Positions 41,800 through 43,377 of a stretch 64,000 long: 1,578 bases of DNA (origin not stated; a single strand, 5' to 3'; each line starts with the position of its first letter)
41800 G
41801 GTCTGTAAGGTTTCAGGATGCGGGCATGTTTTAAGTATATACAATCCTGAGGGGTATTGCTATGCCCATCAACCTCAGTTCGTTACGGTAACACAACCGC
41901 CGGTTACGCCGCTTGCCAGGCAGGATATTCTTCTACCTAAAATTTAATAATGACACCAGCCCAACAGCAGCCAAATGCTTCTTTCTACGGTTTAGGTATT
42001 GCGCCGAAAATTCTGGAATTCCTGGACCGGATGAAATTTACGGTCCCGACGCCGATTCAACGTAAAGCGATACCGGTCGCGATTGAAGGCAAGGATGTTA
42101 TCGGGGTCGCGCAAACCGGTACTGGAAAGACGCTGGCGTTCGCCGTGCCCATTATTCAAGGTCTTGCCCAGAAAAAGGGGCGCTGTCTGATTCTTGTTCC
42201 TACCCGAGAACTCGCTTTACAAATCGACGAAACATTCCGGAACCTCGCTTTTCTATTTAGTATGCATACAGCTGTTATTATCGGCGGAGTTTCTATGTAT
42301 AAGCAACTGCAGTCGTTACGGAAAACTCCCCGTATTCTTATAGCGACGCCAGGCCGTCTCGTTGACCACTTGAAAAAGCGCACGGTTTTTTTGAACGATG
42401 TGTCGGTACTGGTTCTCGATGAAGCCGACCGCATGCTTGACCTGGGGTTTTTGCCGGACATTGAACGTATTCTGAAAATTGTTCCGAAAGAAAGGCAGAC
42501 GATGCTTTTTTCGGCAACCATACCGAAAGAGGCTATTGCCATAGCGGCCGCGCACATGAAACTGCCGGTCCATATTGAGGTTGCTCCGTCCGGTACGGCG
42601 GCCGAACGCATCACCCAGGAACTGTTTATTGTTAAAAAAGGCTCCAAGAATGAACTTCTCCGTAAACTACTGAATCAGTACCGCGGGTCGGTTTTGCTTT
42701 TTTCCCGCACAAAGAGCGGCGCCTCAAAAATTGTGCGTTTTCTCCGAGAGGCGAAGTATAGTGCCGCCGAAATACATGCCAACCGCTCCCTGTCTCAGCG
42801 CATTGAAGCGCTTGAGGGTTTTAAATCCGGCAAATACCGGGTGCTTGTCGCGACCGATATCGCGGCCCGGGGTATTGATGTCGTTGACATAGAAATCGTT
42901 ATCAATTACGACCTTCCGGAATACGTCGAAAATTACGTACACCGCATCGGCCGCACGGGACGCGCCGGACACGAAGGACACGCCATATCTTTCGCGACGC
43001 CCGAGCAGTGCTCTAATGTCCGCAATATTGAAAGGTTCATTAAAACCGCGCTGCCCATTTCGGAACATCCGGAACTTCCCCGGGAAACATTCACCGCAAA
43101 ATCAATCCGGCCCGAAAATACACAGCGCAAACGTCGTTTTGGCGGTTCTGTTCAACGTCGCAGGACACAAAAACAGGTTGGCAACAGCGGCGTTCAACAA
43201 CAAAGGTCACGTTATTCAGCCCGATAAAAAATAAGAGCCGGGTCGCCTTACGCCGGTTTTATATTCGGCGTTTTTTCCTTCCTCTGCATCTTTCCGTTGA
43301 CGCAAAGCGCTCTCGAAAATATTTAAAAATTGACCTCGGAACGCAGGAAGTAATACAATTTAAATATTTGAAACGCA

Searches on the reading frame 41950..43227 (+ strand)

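Call 28: search_protein_families(library=pfam, proteins=[window:41950-43227:+], max_evalue=0.001)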
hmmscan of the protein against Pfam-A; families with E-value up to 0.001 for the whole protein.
window:41950-43227:+ (425 aa): 4 families
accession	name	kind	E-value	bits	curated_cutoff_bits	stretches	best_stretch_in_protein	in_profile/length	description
PF00270.35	DEAD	-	5e-51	173.2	26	1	34-195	1-164/167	DEAD/DEAH box helicase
PF00271.37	Helicase_C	-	1.5e-31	109.3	23.5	1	233-340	2-110/110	Helicase conserved C-terminal domain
PF04851.21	ResIII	-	3.2e-10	40.6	22.5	1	48-192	24-163/164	Type III restriction enzyme, res subunit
PF13245.12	AAA_19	-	0.00088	19.9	25.1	0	37-183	1-119/134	AAA domain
